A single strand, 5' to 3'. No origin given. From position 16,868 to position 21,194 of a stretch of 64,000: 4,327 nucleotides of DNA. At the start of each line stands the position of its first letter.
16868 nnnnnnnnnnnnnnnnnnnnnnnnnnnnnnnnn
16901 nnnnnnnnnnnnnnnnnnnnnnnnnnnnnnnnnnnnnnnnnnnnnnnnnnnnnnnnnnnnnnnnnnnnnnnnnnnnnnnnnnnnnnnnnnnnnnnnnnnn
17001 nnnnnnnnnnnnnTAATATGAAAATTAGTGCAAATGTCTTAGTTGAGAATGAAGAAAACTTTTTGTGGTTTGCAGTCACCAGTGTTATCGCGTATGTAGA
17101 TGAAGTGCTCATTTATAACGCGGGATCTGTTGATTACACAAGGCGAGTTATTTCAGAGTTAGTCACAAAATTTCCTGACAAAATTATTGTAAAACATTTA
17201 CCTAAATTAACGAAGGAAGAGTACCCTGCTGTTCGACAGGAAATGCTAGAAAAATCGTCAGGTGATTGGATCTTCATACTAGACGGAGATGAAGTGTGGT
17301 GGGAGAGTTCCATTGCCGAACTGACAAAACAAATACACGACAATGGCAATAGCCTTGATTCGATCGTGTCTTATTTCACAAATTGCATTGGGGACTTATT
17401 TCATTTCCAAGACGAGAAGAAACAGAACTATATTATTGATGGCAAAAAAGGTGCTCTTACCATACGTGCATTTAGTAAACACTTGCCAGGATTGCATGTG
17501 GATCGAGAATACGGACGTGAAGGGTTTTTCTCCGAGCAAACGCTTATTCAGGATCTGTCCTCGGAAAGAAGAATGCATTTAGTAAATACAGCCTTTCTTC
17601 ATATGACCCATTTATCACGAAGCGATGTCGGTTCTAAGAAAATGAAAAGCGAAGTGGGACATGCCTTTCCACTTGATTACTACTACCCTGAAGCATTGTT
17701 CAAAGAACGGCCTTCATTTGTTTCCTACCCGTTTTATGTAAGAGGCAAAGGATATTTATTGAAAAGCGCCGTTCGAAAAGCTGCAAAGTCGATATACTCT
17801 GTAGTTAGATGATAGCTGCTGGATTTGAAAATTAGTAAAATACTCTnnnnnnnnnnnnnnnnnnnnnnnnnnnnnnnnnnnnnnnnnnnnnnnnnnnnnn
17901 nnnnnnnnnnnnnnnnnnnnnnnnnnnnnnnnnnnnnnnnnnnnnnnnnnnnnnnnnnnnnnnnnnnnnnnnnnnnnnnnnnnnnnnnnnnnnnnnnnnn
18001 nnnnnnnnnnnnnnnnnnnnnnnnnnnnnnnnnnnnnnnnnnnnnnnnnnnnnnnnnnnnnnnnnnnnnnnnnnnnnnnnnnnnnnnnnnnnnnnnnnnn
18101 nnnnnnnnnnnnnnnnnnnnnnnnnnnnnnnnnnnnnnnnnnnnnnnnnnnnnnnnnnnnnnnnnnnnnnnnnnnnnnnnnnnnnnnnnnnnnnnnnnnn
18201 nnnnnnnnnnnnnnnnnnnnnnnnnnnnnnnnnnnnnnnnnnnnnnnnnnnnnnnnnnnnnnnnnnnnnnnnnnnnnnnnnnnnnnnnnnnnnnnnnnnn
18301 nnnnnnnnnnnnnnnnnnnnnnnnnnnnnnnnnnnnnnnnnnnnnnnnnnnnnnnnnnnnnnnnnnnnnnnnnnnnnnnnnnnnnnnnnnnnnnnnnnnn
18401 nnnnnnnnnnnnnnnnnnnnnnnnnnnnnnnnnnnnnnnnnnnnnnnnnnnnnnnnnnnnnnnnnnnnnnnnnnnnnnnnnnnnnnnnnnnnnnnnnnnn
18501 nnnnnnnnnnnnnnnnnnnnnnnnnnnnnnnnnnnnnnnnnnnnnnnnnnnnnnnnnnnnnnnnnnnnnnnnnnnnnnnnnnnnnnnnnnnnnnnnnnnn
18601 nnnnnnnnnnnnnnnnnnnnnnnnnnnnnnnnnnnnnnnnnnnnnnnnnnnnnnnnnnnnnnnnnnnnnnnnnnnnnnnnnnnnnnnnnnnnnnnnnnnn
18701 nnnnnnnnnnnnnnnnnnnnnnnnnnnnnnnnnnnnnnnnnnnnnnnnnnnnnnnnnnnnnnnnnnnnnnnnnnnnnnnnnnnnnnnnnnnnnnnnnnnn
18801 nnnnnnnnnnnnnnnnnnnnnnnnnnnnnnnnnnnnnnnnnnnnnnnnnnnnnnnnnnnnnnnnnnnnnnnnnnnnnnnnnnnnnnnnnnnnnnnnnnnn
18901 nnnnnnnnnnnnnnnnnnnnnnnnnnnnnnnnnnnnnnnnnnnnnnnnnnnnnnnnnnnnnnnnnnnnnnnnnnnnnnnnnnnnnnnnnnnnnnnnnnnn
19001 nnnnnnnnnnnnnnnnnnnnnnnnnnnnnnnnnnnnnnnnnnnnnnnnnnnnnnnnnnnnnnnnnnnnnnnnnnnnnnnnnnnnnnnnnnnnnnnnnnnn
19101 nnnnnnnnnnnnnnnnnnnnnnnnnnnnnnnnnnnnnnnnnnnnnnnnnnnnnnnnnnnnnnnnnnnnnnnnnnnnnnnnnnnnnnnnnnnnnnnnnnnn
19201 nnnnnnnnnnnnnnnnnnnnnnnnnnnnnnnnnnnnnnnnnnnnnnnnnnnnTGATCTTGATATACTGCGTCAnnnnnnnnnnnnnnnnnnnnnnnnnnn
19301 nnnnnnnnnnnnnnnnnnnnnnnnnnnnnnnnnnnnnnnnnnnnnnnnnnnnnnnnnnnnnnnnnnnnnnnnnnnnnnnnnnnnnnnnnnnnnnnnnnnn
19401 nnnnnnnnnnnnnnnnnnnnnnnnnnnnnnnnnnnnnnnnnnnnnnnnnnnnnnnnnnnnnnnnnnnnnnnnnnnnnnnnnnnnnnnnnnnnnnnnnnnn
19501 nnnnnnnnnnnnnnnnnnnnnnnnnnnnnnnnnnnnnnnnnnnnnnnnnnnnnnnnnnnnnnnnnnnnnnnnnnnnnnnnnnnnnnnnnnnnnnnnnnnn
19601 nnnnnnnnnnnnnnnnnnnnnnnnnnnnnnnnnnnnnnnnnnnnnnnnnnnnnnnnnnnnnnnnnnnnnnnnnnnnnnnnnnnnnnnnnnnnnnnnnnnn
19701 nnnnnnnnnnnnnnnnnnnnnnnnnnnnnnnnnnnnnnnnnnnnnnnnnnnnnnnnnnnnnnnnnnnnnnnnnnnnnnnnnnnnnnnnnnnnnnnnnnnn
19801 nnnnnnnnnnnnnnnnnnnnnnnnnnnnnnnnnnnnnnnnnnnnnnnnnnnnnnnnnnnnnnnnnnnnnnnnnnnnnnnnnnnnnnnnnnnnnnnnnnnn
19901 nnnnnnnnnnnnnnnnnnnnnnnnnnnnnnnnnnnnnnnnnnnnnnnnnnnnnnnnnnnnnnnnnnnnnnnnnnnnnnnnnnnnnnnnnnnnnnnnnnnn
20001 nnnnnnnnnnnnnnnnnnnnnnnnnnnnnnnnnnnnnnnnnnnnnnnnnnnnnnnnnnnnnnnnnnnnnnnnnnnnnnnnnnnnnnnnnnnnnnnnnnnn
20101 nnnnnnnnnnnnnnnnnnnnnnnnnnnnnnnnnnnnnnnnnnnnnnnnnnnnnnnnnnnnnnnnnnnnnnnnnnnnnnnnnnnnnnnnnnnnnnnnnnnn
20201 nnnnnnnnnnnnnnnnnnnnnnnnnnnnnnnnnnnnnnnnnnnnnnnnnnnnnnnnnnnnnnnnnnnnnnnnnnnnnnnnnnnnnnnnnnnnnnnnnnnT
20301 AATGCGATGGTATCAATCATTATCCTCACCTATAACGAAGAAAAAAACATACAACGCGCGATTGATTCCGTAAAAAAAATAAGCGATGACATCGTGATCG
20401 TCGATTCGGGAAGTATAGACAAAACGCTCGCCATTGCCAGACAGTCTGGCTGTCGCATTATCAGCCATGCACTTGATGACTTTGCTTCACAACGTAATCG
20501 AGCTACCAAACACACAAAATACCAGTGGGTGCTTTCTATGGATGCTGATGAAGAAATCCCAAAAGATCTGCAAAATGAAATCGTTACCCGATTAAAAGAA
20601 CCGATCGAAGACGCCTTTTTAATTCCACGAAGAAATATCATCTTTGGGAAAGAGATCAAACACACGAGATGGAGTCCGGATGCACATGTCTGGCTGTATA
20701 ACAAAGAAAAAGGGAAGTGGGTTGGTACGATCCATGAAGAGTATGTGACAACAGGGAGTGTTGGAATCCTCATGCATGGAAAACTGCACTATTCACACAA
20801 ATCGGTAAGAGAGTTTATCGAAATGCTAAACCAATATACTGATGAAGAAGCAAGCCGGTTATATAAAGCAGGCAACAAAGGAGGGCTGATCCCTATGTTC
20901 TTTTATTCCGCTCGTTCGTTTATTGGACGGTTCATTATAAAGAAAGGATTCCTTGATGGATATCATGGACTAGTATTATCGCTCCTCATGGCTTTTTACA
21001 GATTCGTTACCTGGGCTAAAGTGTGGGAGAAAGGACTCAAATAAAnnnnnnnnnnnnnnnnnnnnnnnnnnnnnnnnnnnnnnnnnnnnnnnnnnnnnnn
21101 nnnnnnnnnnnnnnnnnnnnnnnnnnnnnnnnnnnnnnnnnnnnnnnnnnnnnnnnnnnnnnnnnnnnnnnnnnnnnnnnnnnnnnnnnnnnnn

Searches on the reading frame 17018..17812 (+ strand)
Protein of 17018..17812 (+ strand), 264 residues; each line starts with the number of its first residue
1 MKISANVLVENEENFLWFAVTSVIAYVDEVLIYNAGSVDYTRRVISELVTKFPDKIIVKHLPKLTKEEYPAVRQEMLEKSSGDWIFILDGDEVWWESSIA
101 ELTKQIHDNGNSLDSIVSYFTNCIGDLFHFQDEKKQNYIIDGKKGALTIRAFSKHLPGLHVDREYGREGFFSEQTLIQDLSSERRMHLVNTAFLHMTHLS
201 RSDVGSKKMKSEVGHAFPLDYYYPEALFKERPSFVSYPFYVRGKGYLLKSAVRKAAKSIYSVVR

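Call 5: search_protein_families(library=pfam, proteins=[window:17018-17812:+], max_evalue=0.01)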
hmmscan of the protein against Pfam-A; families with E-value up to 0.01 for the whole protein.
window:17018-17812:+ (264 aa): 2 families
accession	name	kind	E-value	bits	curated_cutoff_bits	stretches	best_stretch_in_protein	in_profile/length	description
PF00535.33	Glycos_transf_2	-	7.4e-14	52.5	23.3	1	11-122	8-121/168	Glycosyl transferase family 2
PF13704.12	Glyco_tranf_2_4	-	0.00033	21.5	27.5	1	11-97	2-87/98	Glycosyl transferase family 2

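Call 51: search_protein_families(library=ncbifam, proteins=[window:17018-17812:+], max_evalue=0.001)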
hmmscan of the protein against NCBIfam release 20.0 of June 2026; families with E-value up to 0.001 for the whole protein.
window:17018-17812:+ (264 aa): 1 family
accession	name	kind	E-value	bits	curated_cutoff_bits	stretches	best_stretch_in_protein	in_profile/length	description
TIGR04195.1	S_glycosyl_SunS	equivalog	5.9e-05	22.1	350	1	3-128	59-179/421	SunS family peptide S-glycosyltransferase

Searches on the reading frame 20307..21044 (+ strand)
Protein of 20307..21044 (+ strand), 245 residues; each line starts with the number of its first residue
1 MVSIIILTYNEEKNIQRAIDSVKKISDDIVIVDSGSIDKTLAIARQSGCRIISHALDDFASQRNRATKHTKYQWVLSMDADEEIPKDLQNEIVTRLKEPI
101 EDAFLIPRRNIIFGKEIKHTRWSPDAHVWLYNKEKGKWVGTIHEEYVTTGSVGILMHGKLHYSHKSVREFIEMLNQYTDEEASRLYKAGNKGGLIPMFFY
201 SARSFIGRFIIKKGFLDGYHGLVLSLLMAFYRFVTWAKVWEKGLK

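Call 5: search_protein_families(library=pfam, proteins=[window:20307-21044:+], max_evalue=0.01)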
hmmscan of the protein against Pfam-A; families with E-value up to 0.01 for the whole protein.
window:20307-21044:+ (245 aa): 2 families
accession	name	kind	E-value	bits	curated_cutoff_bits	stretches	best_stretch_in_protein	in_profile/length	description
PF00535.33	Glycos_transf_2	-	7.6e-22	78.5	23.3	1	3-122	1-129/168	Glycosyl transferase family 2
PF13704.12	Glyco_tranf_2_4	-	8.1e-05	23.5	27.5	1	10-82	2-82/98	Glycosyl transferase family 2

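Call 51: search_protein_families(library=ncbifam, proteins=[window:20307-21044:+], max_evalue=0.001)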
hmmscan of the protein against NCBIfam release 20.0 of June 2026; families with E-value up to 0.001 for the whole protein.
window:20307-21044:+ (245 aa): 11 families
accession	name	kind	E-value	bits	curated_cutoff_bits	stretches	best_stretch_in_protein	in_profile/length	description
TIGR04283.1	glyco_like_mftF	equivalog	2.2e-15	56.8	182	1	2-97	1-98/221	TIGR04283 family arsenosugar biosynthesis glycosyltransferase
TIGR04195.1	S_glycosyl_SunS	equivalog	4.1e-12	45.6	350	1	5-93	62-152/421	SunS family peptide S-glycosyltransferase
TIGR04182.1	glyco_TIGR04182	equivalog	2e-08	34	325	1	2-93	2-94/293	S-layer glycoprotein N-glycosyltransferase AglJ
NF041391.1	DPhHxTase_Halo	equivalog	5.1e-08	32.2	375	1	8-94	3-91/213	dolichyl-phosphate hexose transferase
NF058614.1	PPMAGASynPpgS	equivalog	7.3e-08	32.1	370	1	2-56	2-56/226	polyprenyl-phospho-N-acetylgalactosaminyl synthase PpgS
NF010496.0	PRK13915.1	equivalog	1.2e-07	31.1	262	1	2-54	33-91/307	glucosyl-3-phosphoglycerate synthase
TIGR03937.1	PgaC_IcaA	equivalog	6.6e-06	25.3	422.3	1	1-97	46-151/407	poly-beta-1,6-N-acetyl-D-glucosamine synthase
NF047683.1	TeichurnBiosyTuaG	equivalog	6.8e-06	25.9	400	1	2-87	8-102/252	teichuronic acid biosynthesis protein TuaG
NF007482.0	PRK10073.1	equivalog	2.7e-05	23.3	423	1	2-94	8-108/334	glycosyltransferase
NF041875.1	EPS_EpsD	equivalog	3.7e-05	23.3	370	1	2-93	1-101/325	exopolysaccharide biosynthesis glycosyltransferase EpsD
NF047588.1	GlcsyltransPgfSStrep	equivalog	0.00018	20.8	500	0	2-98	3-112/308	glycosyltransferase PgfS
